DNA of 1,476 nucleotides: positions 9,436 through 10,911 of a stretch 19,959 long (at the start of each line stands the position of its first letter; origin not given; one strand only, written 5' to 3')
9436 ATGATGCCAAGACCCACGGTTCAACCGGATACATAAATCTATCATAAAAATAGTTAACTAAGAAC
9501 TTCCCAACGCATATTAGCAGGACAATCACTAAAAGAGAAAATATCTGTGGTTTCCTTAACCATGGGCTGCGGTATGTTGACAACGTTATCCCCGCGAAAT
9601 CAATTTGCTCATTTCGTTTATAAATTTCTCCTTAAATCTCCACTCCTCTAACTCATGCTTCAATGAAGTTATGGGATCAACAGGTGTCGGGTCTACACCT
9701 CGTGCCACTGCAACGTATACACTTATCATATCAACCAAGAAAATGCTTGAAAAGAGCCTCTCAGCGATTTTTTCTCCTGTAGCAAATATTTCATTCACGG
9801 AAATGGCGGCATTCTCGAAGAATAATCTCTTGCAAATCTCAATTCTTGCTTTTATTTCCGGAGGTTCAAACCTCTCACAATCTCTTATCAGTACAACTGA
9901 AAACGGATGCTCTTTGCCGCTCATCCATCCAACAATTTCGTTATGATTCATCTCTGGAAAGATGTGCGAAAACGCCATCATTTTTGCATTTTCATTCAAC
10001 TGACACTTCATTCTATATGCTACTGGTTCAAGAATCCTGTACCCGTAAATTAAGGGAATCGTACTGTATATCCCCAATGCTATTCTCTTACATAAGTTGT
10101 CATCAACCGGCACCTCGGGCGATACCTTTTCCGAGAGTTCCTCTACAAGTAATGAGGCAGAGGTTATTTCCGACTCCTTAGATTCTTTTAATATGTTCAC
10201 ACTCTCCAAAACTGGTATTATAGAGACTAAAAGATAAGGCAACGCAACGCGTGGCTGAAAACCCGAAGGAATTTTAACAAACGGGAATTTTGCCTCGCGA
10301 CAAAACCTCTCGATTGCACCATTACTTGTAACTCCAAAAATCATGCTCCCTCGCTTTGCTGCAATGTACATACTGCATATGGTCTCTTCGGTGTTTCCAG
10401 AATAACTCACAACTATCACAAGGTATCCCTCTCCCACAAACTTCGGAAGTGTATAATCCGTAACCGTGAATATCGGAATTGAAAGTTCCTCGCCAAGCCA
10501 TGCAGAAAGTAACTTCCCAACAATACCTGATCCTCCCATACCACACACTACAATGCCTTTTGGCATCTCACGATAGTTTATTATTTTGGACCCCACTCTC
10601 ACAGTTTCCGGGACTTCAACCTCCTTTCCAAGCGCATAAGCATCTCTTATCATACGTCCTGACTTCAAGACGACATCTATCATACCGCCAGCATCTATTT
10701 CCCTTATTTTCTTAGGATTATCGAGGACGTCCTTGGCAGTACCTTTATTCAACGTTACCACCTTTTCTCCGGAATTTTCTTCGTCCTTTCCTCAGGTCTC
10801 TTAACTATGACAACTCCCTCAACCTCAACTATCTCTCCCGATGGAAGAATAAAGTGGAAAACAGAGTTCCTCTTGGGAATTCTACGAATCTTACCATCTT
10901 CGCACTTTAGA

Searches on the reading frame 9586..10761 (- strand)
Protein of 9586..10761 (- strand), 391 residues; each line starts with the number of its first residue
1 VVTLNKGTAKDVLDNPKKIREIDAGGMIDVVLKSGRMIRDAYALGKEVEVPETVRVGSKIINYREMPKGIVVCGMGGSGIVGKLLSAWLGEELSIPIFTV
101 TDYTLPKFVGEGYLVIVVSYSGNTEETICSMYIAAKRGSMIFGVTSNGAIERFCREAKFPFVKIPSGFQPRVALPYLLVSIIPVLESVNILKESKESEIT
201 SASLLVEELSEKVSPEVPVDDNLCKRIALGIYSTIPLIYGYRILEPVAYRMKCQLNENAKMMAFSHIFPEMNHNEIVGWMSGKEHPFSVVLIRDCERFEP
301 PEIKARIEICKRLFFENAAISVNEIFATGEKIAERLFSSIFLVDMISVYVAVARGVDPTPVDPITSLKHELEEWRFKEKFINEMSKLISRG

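Call 44: find_encoding_contigs(protein=window:9586-10761:-, flank=1000, max_places=4)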
Protein window:9586-10761:- (391 aa): 3 contigs read that carry it; 1 place shown.
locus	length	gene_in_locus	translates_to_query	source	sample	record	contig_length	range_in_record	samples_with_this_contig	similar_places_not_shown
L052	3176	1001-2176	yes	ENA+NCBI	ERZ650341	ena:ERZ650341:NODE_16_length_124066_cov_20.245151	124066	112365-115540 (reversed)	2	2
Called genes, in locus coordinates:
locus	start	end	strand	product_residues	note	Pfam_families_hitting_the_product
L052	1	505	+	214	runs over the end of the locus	PF07650:KH_2, PF00189:Ribosomal_S3_C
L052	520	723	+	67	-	PF00831:Ribosomal_L29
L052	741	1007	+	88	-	PF01868:RNase_P-MRP_p29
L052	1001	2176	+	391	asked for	PF01380:SIS (weak), PF10432:bact-PGI_C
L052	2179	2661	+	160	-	-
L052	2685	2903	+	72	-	PF01455:HupF_HypC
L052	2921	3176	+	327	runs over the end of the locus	PF01189:Methyltr_RsmB-F, PF02475:TRM5-TYW2_MTfase, PF13847:Methyltransf_31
